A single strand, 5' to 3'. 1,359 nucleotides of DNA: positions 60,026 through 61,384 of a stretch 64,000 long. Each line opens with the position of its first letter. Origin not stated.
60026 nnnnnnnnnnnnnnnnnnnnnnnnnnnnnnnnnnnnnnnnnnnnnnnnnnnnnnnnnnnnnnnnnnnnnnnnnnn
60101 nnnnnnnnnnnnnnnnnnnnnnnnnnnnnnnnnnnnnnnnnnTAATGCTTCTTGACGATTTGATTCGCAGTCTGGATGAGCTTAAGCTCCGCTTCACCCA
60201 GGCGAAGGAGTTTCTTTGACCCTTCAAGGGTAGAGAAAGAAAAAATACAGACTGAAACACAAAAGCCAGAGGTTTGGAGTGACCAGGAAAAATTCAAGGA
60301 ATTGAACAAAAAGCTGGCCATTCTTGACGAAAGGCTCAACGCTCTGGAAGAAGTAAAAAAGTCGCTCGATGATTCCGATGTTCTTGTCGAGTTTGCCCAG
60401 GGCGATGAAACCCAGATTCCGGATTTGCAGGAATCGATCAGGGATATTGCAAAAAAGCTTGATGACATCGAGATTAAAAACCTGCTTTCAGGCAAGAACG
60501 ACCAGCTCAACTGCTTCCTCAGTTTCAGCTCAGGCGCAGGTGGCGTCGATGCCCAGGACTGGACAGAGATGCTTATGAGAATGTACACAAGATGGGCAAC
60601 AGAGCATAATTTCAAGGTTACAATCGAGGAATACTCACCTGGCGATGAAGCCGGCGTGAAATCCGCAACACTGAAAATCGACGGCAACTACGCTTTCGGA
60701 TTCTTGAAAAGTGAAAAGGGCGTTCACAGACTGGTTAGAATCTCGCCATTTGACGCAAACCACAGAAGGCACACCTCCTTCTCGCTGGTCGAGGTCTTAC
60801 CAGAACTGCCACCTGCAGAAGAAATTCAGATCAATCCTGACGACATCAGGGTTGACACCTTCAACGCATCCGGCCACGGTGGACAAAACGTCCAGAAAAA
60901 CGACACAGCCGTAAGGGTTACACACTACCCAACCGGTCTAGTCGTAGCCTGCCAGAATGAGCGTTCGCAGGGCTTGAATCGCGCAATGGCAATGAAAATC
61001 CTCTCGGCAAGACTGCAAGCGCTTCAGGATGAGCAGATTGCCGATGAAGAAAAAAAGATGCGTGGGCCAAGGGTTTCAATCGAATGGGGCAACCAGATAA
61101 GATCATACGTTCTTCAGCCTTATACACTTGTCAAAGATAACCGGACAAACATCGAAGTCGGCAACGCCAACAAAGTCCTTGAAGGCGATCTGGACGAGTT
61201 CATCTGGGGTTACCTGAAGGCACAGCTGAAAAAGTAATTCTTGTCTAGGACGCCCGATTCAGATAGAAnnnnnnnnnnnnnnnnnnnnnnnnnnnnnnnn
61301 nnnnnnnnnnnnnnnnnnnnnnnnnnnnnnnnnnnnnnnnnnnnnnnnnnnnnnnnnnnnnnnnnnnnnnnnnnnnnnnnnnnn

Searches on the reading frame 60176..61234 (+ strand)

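Call 10: search_protein_families(library=ncbifam, proteins=[window:60176-61234:+])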
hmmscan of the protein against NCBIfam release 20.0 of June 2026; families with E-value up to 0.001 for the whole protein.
window:60176-61234:+ (353 aa): 5 families
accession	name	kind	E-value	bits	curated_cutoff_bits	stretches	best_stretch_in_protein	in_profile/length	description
TIGR00020.2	prfB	exception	1.1e-136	455.5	370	1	17-348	20-353/353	peptide chain release factor 2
TIGR00019.1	prfA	equivalog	8.6e-74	248.6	423.25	1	20-344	16-344/361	peptide chain release factor 1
NF001859.2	PRK00591.1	equivalog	5.8e-72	242.7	400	1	21-345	8-337/347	peptide chain release factor 1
TIGR03072.1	release_prfH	equivalog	1.6e-33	116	166.65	1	114-311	2-195/200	peptide chain release factor H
NF006718.0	PRK09256.1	equivalog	4.8e-09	36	100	1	215-248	8-41/140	alternative ribosome rescue aminoacyl-tRNA hydrolase ArfB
